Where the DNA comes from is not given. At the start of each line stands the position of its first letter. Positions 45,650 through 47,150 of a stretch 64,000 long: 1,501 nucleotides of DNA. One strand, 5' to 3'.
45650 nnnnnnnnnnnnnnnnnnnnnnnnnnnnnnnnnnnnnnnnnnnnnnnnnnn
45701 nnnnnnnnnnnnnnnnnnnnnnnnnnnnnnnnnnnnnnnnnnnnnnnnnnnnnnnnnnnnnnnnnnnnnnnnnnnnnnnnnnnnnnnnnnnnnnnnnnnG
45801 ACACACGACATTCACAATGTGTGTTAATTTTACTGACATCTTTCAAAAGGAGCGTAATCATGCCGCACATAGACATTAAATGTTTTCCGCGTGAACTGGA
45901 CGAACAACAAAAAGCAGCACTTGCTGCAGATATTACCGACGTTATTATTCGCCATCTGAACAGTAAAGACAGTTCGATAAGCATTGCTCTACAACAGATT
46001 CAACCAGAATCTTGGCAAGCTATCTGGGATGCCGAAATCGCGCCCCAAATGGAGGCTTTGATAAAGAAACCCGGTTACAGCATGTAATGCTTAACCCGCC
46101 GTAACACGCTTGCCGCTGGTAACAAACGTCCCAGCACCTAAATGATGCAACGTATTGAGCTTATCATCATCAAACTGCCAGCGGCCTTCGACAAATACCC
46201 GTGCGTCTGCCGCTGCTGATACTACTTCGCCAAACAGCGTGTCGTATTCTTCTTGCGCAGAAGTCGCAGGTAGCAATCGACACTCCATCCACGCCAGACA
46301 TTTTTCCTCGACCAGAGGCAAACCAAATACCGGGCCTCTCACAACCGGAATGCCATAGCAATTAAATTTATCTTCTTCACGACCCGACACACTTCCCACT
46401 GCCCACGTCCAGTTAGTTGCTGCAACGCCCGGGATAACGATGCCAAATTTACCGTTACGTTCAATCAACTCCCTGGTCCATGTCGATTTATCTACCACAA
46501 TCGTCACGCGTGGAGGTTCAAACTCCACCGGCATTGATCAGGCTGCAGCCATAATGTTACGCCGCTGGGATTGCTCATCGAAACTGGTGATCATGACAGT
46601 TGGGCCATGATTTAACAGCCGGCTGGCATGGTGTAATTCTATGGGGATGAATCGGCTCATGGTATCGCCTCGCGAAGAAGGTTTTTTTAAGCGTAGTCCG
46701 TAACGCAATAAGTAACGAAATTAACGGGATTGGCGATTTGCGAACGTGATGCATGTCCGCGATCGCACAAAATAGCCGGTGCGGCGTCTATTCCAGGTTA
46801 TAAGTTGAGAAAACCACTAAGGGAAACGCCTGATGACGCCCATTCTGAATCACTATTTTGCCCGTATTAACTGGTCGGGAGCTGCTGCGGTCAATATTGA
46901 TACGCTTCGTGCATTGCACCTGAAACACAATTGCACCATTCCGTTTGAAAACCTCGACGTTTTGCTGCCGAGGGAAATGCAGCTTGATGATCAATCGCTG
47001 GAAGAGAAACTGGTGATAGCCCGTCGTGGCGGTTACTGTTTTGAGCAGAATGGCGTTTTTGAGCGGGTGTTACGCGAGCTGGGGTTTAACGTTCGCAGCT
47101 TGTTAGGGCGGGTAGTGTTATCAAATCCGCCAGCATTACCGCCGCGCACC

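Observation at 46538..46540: yddH carries a premature in-frame TGA at codon 41, at the conserved flavin-reductase Trp position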

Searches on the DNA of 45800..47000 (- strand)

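Call 3: search_dna_similar(query=window:46050-46720:-, collection=ecoli_genomes, mode=near, max_rows=30)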
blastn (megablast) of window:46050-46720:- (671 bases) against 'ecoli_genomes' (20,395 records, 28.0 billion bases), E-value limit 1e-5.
Records with a match: 5390; places in all: 5414; records where one place covers at least 80% of the query: 5370.
Genomes with a match: 5376 of 5426; with a place that covers at least 80% of the query: 5356. Places per genome that has any: lowest 1, median 1, highest 2. On chromosomes: 5396 places; on plasmids: 18.
Best place of each record, by identity: >=99% 309; 95-99% 3155; 90-95% 1729; 80-90% 197.
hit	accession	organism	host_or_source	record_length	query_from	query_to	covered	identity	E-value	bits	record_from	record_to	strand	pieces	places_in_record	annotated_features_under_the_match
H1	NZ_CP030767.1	Escherichia coli strain 2017C-4109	missing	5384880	1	671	100%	100.0%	0e+0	1240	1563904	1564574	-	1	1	flavin reductase family protein | pptA: tautomerase PptA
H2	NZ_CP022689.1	Escherichia coli strain CDC#03-98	missing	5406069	1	671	100%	100.0%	0e+0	1240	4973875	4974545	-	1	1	flavin reductase family protein | pptA: tautomerase PptA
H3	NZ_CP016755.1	Escherichia coli strain FORC_044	Homo sapiens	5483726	1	671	100%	100.0%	0e+0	1240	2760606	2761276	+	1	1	flavin reductase family protein | pptA: tautomerase PptA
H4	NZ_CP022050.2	Escherichia coli O157 strain FDAARGOS_293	Homo sapiens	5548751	1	671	100%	100.0%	0e+0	1240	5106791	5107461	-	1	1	flavin reductase family protein | pptA: tautomerase PptA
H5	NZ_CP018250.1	Escherichia coli strain 10671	Cattle faeces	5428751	1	671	100%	100.0%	0e+0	1240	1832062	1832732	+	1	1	flavin reductase family protein | pptA: tautomerase PptA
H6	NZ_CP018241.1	Escherichia coli strain 319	missing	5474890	1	671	100%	100.0%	0e+0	1240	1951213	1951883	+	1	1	flavin reductase family protein | pptA: tautomerase PptA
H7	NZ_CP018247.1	Escherichia coli strain 7784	Cattle faeces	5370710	1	671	100%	100.0%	0e+0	1240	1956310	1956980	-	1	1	flavin reductase family protein | pptA: tautomerase PptA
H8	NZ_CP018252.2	Escherichia coli strain 9000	Cattle faeces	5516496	1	671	100%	100.0%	0e+0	1240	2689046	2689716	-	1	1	flavin reductase family protein | pptA: tautomerase PptA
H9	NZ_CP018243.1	Escherichia coli strain 350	missing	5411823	1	671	100%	100.0%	0e+0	1240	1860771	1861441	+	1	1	flavin reductase family protein | pptA: tautomerase PptA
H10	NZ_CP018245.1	Escherichia coli strain 472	missing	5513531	1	671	100%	100.0%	0e+0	1240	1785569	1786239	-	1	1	flavin reductase family protein | pptA: tautomerase PptA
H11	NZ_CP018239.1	Escherichia coli strain 272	missing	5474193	1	671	100%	100.0%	0e+0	1240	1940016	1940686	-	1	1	flavin reductase family protein | pptA: tautomerase PptA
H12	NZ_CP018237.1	Escherichia coli strain 155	missing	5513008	1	671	100%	100.0%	0e+0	1240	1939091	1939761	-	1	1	flavin reductase family protein | pptA: tautomerase PptA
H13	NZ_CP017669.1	Escherichia coli O157:H7 strain PA20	stool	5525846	1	671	100%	100.0%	0e+0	1240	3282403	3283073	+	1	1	flavin reductase family protein | pptA: tautomerase PptA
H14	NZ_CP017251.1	Escherichia coli strain NADC 5570/86-24/6564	not applicable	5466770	1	671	100%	100.0%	0e+0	1240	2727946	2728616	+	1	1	flavin reductase family protein | pptA: tautomerase PptA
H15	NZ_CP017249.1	Escherichia coli strain NADC 5570/86-24/6565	not applicable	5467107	1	671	100%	100.0%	0e+0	1240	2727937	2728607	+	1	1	flavin reductase family protein | pptA: tautomerase PptA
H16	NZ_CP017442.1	Escherichia coli O157:H7 strain 4276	Cattle Hide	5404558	1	671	100%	100.0%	0e+0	1240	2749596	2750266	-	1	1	flavin reductase family protein | pptA: tautomerase PptA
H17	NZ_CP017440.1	Escherichia coli O157:H7 strain 3384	Cattle Hide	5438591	1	671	100%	100.0%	0e+0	1240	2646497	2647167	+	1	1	flavin reductase family protein | pptA: tautomerase PptA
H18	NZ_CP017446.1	Escherichia coli O157:H7 strain 9234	Cattle Hide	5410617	1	671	100%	100.0%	0e+0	1240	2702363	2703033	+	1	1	flavin reductase family protein | pptA: tautomerase PptA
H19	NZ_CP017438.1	Escherichia coli O157:H7 strain 2159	Cattle Hide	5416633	1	671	100%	100.0%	0e+0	1240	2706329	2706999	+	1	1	flavin reductase family protein | pptA: tautomerase PptA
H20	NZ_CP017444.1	Escherichia coli O157:H7 strain 8368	Cattle Hide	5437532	1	671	100%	100.0%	0e+0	1240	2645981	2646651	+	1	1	flavin reductase family protein | pptA: tautomerase PptA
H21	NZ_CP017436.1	Escherichia coli O157:H7 strain 2149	Cattle Hide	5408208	1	671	100%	100.0%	0e+0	1240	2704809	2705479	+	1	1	flavin reductase family protein | pptA: tautomerase PptA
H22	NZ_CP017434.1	Escherichia coli O157:H7 strain 1130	Cattle Hide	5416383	1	671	100%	100.0%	0e+0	1240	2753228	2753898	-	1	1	flavin reductase family protein | pptA: tautomerase PptA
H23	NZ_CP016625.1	Escherichia coli O157:H7 strain FRIK944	Bos taurus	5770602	1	671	100%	100.0%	0e+0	1240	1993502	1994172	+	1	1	flavin reductase family protein | pptA: tautomerase PptA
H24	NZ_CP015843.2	Escherichia coli O157:H7 strain FRIK2455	Bos taurus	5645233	1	671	100%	100.0%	0e+0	1240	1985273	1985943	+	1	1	flavin reductase family protein | pptA: tautomerase PptA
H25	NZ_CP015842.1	Escherichia coli O157:H7 strain FRIK2533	water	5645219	1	671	100%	100.0%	0e+0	1240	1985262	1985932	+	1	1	flavin reductase family protein | pptA: tautomerase PptA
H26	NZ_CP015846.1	Escherichia coli O157:H7 strain FRIK2069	Bos taurus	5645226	1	671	100%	100.0%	0e+0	1240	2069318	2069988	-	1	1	flavin reductase family protein | pptA: tautomerase PptA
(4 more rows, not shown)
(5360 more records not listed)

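Call 5: get_annotated_region(hit=H13, flank=4000)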
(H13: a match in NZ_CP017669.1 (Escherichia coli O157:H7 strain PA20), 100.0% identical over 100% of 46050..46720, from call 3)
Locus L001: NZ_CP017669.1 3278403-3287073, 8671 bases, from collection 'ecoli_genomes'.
description: Escherichia coli O157:H7 strain PA20 chromosome, complete genome
organism: Escherichia coli O157:H7 strain PA20 (NCBI taxid 83334)
replicon: chromosome; assembly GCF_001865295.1
host: -; source: stool; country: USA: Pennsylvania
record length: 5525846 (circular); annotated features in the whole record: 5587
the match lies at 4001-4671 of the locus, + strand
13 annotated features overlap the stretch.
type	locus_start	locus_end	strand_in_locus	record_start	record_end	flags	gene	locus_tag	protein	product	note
CDS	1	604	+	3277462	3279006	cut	narH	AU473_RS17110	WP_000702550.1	nitrate reductase subunit beta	-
CDS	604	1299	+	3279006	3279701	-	narW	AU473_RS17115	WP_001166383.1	nitrate reductase molybdenum cofactor assembly chaperone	-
CDS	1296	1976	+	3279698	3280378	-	narI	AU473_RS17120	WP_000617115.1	respiratory nitrate reductase subunit gamma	-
CDS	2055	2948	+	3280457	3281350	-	yddE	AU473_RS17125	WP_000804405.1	PhzF family isomerase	-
CDS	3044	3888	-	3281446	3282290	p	nhoA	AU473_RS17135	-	N-hydroxyarylamine O-acetyltransferase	frameshifted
CDS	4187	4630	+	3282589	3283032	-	-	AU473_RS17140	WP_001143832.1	flavin reductase family protein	-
CDS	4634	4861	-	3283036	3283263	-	pptA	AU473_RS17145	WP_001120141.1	tautomerase PptA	-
CDS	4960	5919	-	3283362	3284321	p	-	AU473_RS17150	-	ISAs1 family transposase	internal stop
CDS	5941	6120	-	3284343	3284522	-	-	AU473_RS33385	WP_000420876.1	transposase family protein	-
CDS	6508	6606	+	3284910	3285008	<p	-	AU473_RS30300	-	IS1 family transposase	incomplete; partial in the middle of a contig; missing N-terminus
CDS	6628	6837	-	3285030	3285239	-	-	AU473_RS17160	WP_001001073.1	hypothetical protein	-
CDS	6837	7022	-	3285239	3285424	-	-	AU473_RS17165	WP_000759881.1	hypothetical protein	-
CDS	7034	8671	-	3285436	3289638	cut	-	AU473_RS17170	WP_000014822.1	RHS element core protein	-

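Call 6: search_dna_similar(query=window:46509-46569:-, collection=ecoli_genomes, mode=near, max_rows=60, rows=spread)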
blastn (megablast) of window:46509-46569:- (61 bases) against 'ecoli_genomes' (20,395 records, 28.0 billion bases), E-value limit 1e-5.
Records with a match: 2589; places in all: 2590; records where one place covers at least 80% of the query: 2588.
Genomes with a match: 2587 of 5426; with a place that covers at least 80% of the query: 2586. Places per genome that has any: lowest 1, median 1, highest 2. On chromosomes: 2587 places; on plasmids: 3.
Best place of each record, by identity: >=99% 294; 95-99% 2295.
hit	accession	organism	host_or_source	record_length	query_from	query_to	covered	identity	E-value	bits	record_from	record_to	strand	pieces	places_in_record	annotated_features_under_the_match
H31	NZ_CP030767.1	Escherichia coli strain 2017C-4109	missing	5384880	1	61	100%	100.0%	5e-23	113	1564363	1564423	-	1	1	flavin reductase family protein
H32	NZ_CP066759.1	Escherichia coli O157:H7 strain ECP19-198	missing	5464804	1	61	100%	100.0%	5e-23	113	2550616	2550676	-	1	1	flavin reductase family protein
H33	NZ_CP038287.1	Escherichia coli O157:H7 strain TX 376-2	cattle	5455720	1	61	100%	100.0%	5e-23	113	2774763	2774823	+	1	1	flavin reductase family protein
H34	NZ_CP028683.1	Escherichia coli strain 112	cattle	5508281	1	61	100%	100.0%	5e-23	113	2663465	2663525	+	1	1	flavin reductase family protein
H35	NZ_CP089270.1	Escherichia coli O157:H7 strain M1300706002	Homo sapiens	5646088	1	61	100%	100.0%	5e-23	113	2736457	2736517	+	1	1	flavin reductase family protein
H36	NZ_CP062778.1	Escherichia coli O157:H7 strain Z1836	Bovine Faeces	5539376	1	61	100%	100.0%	5e-23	113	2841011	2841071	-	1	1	flavin reductase family protein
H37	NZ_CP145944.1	Escherichia coli PA2 strain PA2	-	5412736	1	61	100%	100.0%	5e-23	113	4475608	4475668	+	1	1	flavin reductase family protein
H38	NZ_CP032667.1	Escherichia coli str. K-12 substr. MG1655 strain K-12 ...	Laboratory strain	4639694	1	61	100%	98.4%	2e-21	108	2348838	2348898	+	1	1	yddH: flavin reductase family protein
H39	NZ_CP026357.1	Escherichia coli strain 2F_0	not applicable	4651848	1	61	100%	98.4%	2e-21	108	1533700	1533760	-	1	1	yddH: flavin reductase family protein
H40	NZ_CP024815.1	Escherichia coli strain CREC-629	Homo sapiens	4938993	1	61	100%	98.4%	2e-21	108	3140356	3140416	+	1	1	yddH: flavin reductase family protein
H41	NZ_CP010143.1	Escherichia coli strain D4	dog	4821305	1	61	100%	98.4%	2e-21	108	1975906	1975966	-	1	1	yddH: flavin reductase family protein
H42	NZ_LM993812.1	Escherichia coli strain K-12 substr. HMS174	-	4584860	1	61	100%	98.4%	2e-21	108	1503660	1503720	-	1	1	yddH: flavin reductase family protein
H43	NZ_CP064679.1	Escherichia coli K-12 strain CETR2G40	not applicable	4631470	1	61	100%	98.4%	2e-21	108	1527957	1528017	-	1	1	yddH: flavin reductase family protein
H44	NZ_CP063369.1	Escherichia coli strain 1409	Gallus gallus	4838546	1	61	100%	98.4%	2e-21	108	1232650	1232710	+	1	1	yddH: flavin reductase family protein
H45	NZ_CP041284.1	Escherichia coli strain 54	cow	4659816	1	61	100%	98.4%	2e-21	108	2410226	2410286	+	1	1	yddH: flavin reductase family protein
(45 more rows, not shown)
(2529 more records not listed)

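Call 49: search_rna_families(source=window, start=45800, end=47000, threshold=evalue, max_evalue=1)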
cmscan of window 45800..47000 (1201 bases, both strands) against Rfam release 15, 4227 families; matches with E-value up to 1: 0.
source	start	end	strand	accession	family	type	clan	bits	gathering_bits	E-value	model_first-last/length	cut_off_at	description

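Call 58: search_dna_similar(query=L016:1466-1526:+, collection=ecoli_genomes, mode=near, max_rows=25)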
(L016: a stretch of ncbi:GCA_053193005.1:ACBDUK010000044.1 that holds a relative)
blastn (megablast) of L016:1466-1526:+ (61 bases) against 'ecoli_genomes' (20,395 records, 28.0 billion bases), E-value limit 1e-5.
Records with a match: 2589; places in all: 2590; records where one place covers at least 80% of the query: 2588.
Genomes with a match: 2587 of 5426; with a place that covers at least 80% of the query: 2586. Places per genome that has any: lowest 1, median 1, highest 2. On chromosomes: 2587 places; on plasmids: 3.
Best place of each record, by identity: 95-99% 2589.
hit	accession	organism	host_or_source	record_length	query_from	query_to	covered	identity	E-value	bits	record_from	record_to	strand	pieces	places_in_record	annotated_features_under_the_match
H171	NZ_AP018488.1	Escherichia coli O157:H7 strain PV15-279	Homo sapiens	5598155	1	61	100%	98.4%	2e-21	108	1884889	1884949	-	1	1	yddH: flavin reductase family protein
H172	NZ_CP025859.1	Escherichia coli strain 504239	Homo sapiens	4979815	1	61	100%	98.4%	2e-21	108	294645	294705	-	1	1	yddH: flavin reductase family protein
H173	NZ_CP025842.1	Escherichia coli strain 720632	Homo sapiens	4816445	1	61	100%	98.4%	2e-21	108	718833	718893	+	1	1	yddH: flavin reductase family protein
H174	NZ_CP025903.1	Escherichia coli strain 300709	Homo sapiens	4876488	1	61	100%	98.4%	2e-21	108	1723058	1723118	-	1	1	yddH: flavin reductase family protein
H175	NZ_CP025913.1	Escherichia coli strain 203740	Homo sapiens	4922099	1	61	100%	98.4%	2e-21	108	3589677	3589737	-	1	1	yddH: flavin reductase family protein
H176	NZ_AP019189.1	Escherichia coli strain M217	Homo sapiens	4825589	1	61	100%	98.4%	2e-21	108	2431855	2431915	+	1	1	yddH: flavin reductase family protein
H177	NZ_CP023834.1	Escherichia coli strain 4/2-1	Homo sapiens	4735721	1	61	100%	98.4%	2e-21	108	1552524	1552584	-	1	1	yddH: flavin reductase family protein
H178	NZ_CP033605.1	Escherichia coli O157:H7 strain TR01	Cattle carcass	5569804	1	61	100%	98.4%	2e-21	108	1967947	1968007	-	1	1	yddH: flavin reductase family protein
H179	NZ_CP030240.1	Escherichia coli strain ER1709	-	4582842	1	61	100%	98.4%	2e-21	108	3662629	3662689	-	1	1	yddH: flavin reductase family protein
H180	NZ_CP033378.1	Escherichia coli strain L73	goose anus swab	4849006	1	61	100%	98.4%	2e-21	108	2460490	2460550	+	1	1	yddH: flavin reductase family protein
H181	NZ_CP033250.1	Escherichia coli strain ECCHD184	chicken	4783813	1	61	100%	98.4%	2e-21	108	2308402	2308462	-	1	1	yddH: flavin reductase family protein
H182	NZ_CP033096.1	Escherichia coli strain CP53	pig feces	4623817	1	61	100%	98.4%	2e-21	108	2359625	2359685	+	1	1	yddH: flavin reductase family protein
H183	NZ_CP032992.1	Escherichia coli strain W5-6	Jin River water W5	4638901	1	61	100%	98.4%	2e-21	108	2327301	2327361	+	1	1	yddH: flavin reductase family protein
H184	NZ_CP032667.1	Escherichia coli str. K-12 substr. MG1655 strain K-12 ...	Laboratory strain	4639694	1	61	100%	98.4%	2e-21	108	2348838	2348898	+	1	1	yddH: flavin reductase family protein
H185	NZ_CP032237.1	Escherichia coli strain ECCWS199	chicken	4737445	1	61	100%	98.4%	2e-21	108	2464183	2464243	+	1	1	yddH: flavin reductase family protein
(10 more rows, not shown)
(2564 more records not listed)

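Call 59: search_dna_similar(query=L013:1466-1526:+, collection=ecoli_genomes, mode=near, max_rows=25)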
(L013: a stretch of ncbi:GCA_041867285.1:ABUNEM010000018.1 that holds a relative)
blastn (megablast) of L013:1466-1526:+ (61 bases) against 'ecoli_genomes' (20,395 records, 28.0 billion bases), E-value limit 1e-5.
Records with a match: 2316; places in all: 2316; records where one place covers at least 80% of the query: 2316.
Genomes with a match: 2315 of 5426; with a place that covers at least 80% of the query: 2315. Places per genome that has any: lowest 1, median 1, highest 2. On chromosomes: 2313 places; on plasmids: 3.
Best place of each record, by identity: 95-99% 1159; 90-95% 1157.
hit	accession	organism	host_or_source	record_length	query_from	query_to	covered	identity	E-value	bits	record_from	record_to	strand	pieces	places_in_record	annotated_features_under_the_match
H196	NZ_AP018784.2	Escherichia coli strain SK1144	-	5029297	1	61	100%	98.4%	2e-21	108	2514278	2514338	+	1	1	yddH: flavin reductase family protein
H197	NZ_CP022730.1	Escherichia coli strain SA186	Homo sapiens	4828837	1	61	100%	98.4%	2e-21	108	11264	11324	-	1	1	yddH: flavin reductase family protein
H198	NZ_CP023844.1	Escherichia coli strain 4/1-1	Homo sapiens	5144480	1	61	100%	98.4%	2e-21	108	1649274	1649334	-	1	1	yddH: flavin reductase family protein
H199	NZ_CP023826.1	Escherichia coli strain 4/4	Homo sapiens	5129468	1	61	100%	98.4%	2e-21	108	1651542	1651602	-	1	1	yddH: flavin reductase family protein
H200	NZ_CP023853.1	Escherichia coli strain 2/0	Homo sapiens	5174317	1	61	100%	98.4%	2e-21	108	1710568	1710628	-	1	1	yddH: flavin reductase family protein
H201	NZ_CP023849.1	Escherichia coli strain 4/0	Homo sapiens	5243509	1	61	100%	98.4%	2e-21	108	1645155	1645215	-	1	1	yddH: flavin reductase family protein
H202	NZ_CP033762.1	Escherichia coli strain FDAARGOS_536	Homo sapiens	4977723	1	61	100%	98.4%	2e-21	108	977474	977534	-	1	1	yddH: flavin reductase family protein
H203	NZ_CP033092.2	Escherichia coli DSM 30083 = JCM 1649 = ATCC 11775 strain ...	-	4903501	1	61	100%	98.4%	2e-21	108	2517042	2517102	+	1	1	yddH: flavin reductase family protein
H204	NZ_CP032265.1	Escherichia coli strain AR_0089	missing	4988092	1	61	100%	98.4%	2e-21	108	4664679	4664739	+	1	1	yddH: flavin reductase family protein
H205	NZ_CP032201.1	Escherichia coli strain AR_0086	missing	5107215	1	61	100%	98.4%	2e-21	108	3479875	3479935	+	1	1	yddH: flavin reductase family protein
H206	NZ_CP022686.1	Escherichia coli Nissle 1917 strain Nissle 1917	Homo sapiens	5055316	1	61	100%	98.4%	2e-21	108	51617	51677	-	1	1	yddH: flavin reductase family protein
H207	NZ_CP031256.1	Escherichia coli strain M16807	Homo sapiens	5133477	1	61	100%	98.4%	2e-21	108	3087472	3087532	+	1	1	yddH: flavin reductase family protein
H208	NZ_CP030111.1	Escherichia coli strain MCJCHV-1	Homo sapiens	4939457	1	61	100%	98.4%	2e-21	108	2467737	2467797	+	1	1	yddH: flavin reductase family protein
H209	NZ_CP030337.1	Escherichia coli strain AR_451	missing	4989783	1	61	100%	98.4%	2e-21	108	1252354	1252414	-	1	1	yddH: flavin reductase family protein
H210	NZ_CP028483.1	Escherichia coli strain E41-1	Homo sapiens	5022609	1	61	100%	98.4%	2e-21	108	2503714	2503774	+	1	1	yddH: flavin reductase family protein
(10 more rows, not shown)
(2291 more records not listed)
